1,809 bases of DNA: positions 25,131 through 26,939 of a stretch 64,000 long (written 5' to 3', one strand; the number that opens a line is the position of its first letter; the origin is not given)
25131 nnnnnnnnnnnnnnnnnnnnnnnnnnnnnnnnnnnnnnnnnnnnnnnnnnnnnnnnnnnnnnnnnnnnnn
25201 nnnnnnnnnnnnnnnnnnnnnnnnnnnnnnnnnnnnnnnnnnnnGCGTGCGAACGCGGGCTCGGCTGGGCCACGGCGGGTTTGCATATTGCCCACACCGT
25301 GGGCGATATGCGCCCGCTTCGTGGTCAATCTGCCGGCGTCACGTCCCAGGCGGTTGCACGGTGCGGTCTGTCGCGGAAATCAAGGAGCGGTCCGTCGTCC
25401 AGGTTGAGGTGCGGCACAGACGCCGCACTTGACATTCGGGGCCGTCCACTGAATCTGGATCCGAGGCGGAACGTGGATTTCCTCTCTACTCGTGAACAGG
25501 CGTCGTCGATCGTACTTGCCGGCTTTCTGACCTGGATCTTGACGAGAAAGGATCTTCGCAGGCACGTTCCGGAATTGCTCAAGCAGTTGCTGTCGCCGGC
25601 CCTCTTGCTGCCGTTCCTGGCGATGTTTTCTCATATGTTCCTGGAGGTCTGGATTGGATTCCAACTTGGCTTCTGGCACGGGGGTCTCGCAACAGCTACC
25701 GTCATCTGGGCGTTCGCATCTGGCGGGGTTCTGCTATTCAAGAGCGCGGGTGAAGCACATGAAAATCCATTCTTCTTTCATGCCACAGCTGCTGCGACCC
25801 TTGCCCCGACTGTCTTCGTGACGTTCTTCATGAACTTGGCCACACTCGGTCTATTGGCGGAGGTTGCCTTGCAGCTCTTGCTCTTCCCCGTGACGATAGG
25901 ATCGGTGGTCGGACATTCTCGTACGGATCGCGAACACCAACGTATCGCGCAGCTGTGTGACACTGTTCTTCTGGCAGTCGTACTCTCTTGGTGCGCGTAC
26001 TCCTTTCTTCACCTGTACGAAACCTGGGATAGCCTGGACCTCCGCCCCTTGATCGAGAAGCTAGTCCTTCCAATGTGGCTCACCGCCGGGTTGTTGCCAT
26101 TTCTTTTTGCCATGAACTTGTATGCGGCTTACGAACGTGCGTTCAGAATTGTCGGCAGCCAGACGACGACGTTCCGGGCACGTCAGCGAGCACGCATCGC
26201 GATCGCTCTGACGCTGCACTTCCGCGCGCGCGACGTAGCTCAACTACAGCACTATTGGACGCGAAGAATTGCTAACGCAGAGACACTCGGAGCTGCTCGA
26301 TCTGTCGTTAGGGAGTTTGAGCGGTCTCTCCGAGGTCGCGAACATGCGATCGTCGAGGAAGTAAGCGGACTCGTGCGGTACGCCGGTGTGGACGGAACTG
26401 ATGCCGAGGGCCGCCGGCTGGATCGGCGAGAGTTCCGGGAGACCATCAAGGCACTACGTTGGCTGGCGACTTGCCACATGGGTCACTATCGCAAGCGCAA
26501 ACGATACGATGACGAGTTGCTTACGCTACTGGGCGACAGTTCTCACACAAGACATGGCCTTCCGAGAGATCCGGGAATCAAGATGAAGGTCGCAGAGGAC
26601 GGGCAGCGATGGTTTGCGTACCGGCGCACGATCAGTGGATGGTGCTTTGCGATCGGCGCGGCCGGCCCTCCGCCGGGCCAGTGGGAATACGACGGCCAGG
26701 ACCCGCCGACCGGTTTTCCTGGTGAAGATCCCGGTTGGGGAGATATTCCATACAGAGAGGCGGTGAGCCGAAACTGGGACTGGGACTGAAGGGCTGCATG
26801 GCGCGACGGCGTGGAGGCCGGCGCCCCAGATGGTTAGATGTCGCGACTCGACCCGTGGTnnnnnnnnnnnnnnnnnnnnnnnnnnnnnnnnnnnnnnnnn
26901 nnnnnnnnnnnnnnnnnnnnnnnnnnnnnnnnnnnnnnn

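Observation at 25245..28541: OLD/PARIS-like ATPase-Toprim gene plus an unknown polytopic membrane protein, directly downstream of a truncated vapC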

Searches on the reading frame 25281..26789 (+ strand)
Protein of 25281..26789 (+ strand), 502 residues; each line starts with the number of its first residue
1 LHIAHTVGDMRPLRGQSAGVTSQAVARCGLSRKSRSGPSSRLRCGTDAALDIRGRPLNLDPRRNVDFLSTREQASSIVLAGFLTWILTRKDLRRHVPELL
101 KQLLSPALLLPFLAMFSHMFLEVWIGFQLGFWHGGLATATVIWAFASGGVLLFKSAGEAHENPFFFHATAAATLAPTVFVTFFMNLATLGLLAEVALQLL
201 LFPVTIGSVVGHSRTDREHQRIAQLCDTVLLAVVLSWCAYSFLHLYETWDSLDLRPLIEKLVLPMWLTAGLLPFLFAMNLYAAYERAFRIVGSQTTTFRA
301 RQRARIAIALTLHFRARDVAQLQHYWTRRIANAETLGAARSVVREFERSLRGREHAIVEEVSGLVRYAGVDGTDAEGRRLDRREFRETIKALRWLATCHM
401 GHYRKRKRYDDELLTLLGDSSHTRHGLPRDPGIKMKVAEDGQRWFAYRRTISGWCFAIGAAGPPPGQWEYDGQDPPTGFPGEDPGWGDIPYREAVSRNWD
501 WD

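Call 3: search_protein_families(library=pfam, proteins=[window:25281-26789:+], max_evalue=1)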
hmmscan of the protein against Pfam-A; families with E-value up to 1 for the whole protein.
window:25281-26789:+ (502 aa): 0 families

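Call 4: search_protein_families(library=padloc, proteins=[window:25281-26789:+], max_evalue=1)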
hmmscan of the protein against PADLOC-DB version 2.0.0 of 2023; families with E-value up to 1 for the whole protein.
window:25281-26789:+ (502 aa): 0 families

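Call 5: search_protein_families(library=ncbifam, proteins=[window:25281-26789:+], max_evalue=1)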
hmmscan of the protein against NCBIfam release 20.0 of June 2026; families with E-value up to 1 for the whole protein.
window:25281-26789:+ (502 aa): 1 family
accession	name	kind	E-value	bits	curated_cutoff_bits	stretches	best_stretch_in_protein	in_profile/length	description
NF009025.0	PRK12361.1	equivalog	0.037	12.2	505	1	223-287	21-87/546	hypothetical protein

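Call 14: find_homologous_proteins(query=window:25281-26789:+, max_evalue=0.001)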
Query window:25281-26789:+ (502 aa): 337 proteins with E <= 0.001 among 8000 candidates; the best 120 are listed.
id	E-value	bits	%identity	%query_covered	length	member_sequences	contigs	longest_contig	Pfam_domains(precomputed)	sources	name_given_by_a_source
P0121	1.2e-271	920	91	87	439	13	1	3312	-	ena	-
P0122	3.4e-257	872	86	87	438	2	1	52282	-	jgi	-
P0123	5.3e-252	855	88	84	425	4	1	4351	-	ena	-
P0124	2.7e-208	711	89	71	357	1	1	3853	-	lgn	-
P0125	4.6e-207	707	69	87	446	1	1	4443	-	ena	-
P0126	1.5e-202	692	77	77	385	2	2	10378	-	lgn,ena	-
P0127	6.8e-200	683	89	47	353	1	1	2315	-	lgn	-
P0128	7.5e-186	637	71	76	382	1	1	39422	-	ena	-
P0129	8.8e-183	627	70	77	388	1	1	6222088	-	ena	-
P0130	2.8e-182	625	63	87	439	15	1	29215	-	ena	-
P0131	1.5e-179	616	61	87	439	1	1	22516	-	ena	-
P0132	1.4e-169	583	54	97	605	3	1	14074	-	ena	-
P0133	4.2e-169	582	58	87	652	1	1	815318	-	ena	-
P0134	8.3e-167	574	58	87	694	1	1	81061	-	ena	-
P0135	1.3e-165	570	64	77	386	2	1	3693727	-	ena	-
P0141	1.4e-151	524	53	87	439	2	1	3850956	-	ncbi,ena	-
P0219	2.6e-106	375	44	84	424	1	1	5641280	-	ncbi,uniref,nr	ncbi:hypothetical protein KIF24_24130 [Micromonospora sp. Llam7]|uniref:hypothetical protein n=1 Tax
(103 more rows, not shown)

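Call 29: find_encoding_contigs(protein=P0141, flank=6000, max_places=2)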
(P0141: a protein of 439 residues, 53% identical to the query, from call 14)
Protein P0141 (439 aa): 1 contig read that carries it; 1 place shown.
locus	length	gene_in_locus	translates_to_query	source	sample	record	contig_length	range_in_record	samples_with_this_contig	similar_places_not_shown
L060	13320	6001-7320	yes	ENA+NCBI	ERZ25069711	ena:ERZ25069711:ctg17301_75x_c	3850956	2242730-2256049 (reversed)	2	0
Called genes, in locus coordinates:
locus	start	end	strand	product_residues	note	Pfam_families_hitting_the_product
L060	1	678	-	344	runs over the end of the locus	PF07885:Ion_trans_2, PF02254:TrkA_N, PF02080:TrkA_C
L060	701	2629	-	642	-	PF02730:AFOR_N, PF01314:AFOR_C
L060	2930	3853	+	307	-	PF05721:PhyH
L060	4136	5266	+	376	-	-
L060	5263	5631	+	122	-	-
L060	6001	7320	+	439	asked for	-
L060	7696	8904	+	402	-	PF13576:Pentapeptide_3 (faint), PF13599:Pentapeptide_4 (weak), PF00805:Pentapeptide, PF13599:Pentapeptide_4, PF00805:Pentapeptide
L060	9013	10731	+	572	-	PF02463:SMC_N (faint), PF13304:AAA_21, PF13175:AAA_15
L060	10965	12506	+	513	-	PF01555:N6_N4_Mtase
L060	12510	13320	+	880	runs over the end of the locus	PF04851:ResIII, PF00270:DEAD (faint)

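Call 30: find_encoding_contigs(protein=P0219, flank=6000, max_places=2)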
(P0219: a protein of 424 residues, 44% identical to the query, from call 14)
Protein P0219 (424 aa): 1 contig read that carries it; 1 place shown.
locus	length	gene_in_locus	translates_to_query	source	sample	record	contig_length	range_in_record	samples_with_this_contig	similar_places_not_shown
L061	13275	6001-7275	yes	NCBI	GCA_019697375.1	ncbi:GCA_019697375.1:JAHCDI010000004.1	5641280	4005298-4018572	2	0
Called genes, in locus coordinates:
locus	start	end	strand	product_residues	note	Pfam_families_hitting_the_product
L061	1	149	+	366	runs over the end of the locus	PF01555:N6_N4_Mtase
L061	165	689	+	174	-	-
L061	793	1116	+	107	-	-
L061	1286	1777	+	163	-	PF12957:DUF3846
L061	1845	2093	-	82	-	-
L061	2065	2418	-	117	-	-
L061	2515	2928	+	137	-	PF13384:HTH_23 (faint), PF13560:HTH_31, PF12844:HTH_19 (weak), PF01381:HTH_3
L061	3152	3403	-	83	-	-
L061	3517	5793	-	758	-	PF13472:Lipase_GDSL_2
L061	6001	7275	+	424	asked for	-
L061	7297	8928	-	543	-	-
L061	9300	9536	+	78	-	-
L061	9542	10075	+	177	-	PF21806:DUF6879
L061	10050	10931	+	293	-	PF01381:HTH_3 (weak), PF12844:HTH_19 (weak), PF13560:HTH_31, PF19054:DUF5753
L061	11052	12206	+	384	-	-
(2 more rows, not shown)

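Call 31: find_encoding_contigs(protein=P0122, flank=6000, max_places=2)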
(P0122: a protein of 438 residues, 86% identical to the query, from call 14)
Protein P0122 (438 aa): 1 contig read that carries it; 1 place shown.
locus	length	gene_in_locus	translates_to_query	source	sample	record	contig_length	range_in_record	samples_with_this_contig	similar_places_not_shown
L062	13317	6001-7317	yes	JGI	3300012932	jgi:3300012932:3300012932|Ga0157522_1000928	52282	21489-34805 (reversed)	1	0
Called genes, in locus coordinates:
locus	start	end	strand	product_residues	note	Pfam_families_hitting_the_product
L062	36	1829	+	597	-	PF01011:PQQ, PF13360:PQQ_2, PF13570:Beta-prop_ACSF4 (faint), PF13360:PQQ_2, PF01011:PQQ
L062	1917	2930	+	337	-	-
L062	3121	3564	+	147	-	PF13442:Cytochrome_CBB3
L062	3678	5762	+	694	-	PF01011:PQQ, PF13360:PQQ_2 (faint)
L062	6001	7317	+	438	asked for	-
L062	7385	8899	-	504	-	PF02463:SMC_N (faint), PF11398:DUF2813 (faint), PF13476:AAA_23 (weak), PF13304:AAA_21, PF13175:AAA_15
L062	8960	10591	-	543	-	PF09820:AAA-ATPase_like, PF08011:PDDEXK_9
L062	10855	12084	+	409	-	PF13173:AAA_14, PF13635:DUF4143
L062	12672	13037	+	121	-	PF09617:Cas_GSU0053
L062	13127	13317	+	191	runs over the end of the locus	-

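Call 36: find_related_loci(query=A2, collection=metagenome_contigs, flank=8000)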
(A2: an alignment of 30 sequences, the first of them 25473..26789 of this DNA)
Query A2 (438 aa) in metagenome_contigs; peptide patterns used: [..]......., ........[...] (x = any residue, [..] = any of these).
382 stretches matched a pattern; 102 encode a relative of the query (tblastn E <= 1e-3); the best 80 are kept; 80 distinct loci.
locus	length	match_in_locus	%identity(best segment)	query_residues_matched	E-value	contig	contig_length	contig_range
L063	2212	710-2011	52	1-435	4e-160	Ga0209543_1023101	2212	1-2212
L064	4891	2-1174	52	44-435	1e-136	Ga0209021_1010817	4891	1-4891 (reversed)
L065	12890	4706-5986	44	6-435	7e-114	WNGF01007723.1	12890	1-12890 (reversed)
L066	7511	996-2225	46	25-437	1e-107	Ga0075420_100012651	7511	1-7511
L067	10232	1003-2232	46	25-437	1e-107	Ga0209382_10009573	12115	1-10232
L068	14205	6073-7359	43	4-435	3e-106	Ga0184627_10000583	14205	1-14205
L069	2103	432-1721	43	5-435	1e-111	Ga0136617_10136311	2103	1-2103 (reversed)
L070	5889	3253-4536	47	5-435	2e-104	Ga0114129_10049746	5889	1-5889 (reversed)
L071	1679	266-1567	42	2-435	9e-112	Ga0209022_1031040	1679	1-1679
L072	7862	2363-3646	42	4-435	5e-104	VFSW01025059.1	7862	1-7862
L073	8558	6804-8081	43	5-435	5e-102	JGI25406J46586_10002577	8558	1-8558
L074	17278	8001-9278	43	5-435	5e-102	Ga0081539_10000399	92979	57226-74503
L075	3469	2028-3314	44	4-435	2e-103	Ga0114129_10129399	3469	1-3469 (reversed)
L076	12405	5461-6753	43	5-435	3e-101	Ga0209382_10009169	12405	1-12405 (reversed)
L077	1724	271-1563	45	5-435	8e-108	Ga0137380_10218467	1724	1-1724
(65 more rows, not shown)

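Call 50: search_protein_families(library=phrogs, proteins=[window:25473-26789:+], max_evalue=0.01)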
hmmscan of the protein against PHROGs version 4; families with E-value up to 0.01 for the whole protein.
window:25473-26789:+ (438 aa): 0 families

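Call 65: search_solved_structures(query=A2, max_evalue=1)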
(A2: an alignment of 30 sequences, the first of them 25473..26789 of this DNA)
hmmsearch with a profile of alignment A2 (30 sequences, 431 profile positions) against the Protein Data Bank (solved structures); distinct sequences matched with E-value up to 1: 6.
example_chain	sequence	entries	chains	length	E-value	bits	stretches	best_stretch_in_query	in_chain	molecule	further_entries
2z91_B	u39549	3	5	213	0.55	12.7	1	392-421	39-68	Anti-ciguatoxin antibody 10C9 FAB light chain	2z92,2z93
9ydp_R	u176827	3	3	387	0.6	12.6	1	115-220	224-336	Delta-type opioid receptor | OPRD1 isoform 1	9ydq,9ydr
8y45_A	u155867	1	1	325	0.7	12.4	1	115-219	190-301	Delta-type opioid receptor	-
9i1w_Lb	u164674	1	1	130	0.73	12.3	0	281-325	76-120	60S ribosomal protein L29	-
8f7s_R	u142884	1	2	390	0.81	12.2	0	115-218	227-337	Delta-type opioid receptor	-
9cgj_A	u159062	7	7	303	0.93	12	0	115-217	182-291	Delta-type opioid receptor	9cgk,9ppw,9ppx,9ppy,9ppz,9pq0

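Call 67: find_related_loci(query=A2, collection=viral_contigs, flank=6000)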
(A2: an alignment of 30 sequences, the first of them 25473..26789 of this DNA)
Query A2 (438 aa) in viral_contigs; peptide patterns used: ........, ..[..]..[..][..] (x = any residue, [..] = any of these).
31 stretches matched a pattern, but none encodes a relative of the query by tblastn (E <= 1e-3).

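Call 79: search_protein_families(library=pfam, alignment_id=A6, max_evalue=0.00001)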
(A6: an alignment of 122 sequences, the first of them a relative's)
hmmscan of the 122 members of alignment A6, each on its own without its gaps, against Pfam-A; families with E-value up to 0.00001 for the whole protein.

A. member 1, L060:7633-8901:+ (423 aa): 3 families
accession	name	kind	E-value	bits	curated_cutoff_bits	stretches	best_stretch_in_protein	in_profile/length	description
PF00805.28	Pentapeptide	-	3.3e-26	90.9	20.2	3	249-286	3-40/40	Pentapeptide repeats (8 copies)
PF13599.13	Pentapeptide_4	-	2.6e-10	40.6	38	0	204-268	13-77/78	Pentapeptide repeat region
PF13576.12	Pentapeptide_3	-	3.2e-07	30.9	27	0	219-262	1-47/48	Pentapeptide repeats (9 copies)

B. families by the number of members that match (of 122 scanned): 124 families (the first 25 are shown)
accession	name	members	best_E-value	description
PF00589.27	Phage_integrase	2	4.3e-22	Phage integrase family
PF13175.12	AAA_15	2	1.1e-18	AAA ATPase domain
PF13472.12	Lipase_GDSL_2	2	2.8e-16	GDSL-like Lipase/Acylhydrolase family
PF14280.11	DUF4365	2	1.2e-15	Domain of unknown function (DUF4365)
PF13304.12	AAA_21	2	2.4e-15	AAA domain, putative AbiEii toxin, Type IV TA system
PF02463.25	SMC_N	2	3.5e-07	RecF/RecN/SMC N terminal domain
PF00400.38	WD40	1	3e-154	WD domain, G-beta repeat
PF25173.1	Beta-prop_WDR3_1st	1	1.1e-129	WDR3 first beta-propeller domain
PF25174.1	Beta-prop_THOC3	1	2.3e-127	THOC3 beta-propeller domain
PF24814.1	WD40_Prp19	1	1.1e-108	Prp19 WD40 domain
PF25175.1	Beta-prop_WDR5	1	4.1e-106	WDR5 beta-propeller domain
PF24817.1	WD40_WDHD1_1st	1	2.9e-101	WDHD1 first WD40 domain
PF25172.1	Beta-prop_WDR3_2nd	1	5.4e-87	WDR3 second beta-propeller domain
PF24807.1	WD40_CDC20-Fz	1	6e-78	CDC20/Fizzy WD40 domain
PF25391.1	WD40_Gbeta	1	9.2e-73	G protein beta WD-40 repeat protein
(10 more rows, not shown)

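Call 80: search_protein_families(library=padloc, alignment_id=A6, max_evalue=1e-10)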
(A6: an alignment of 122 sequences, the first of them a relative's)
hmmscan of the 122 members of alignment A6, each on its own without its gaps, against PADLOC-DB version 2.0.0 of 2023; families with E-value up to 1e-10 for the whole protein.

A. member 1, L060:7633-8901:+ (423 aa): 0 families

B. families by the number of members that match (of 122 scanned): 95 families (the first 25 are shown)
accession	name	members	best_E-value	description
PDLC02979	AriA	2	6.4e-20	-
PDLC02980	AriA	2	4.1e-18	-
PDLC00091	GajA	2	3.6e-13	AAA ATPase domain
PDLC04574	PDC-M32A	1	1e-130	-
PDLC04575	PDC-M32A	1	1.2e-125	-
PDLC00793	Cyclase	1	3e-115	oligonucleotide-cyclase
PDLC00788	Cyclase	1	1.2e-101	oligonucleotide-cyclase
PDLC00787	Cyclase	1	3.7e-85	oligonucleotide-cyclase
PDLC00398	SduA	1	2.7e-79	DUF4263 domain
PDLC02301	AbiEii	1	2.6e-66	AbiEii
PDLC02919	HEAT-ARM_XIII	1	1.3e-65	-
PDLC02295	AbiEii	1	2.8e-65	AbiEii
PDLC00801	Cyclase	1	7.3e-60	oligonucleotide-cyclase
PDLC00789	Cyclase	1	2e-58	oligonucleotide-cyclase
PDLC02228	AbiEi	1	3.1e-55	AbiEi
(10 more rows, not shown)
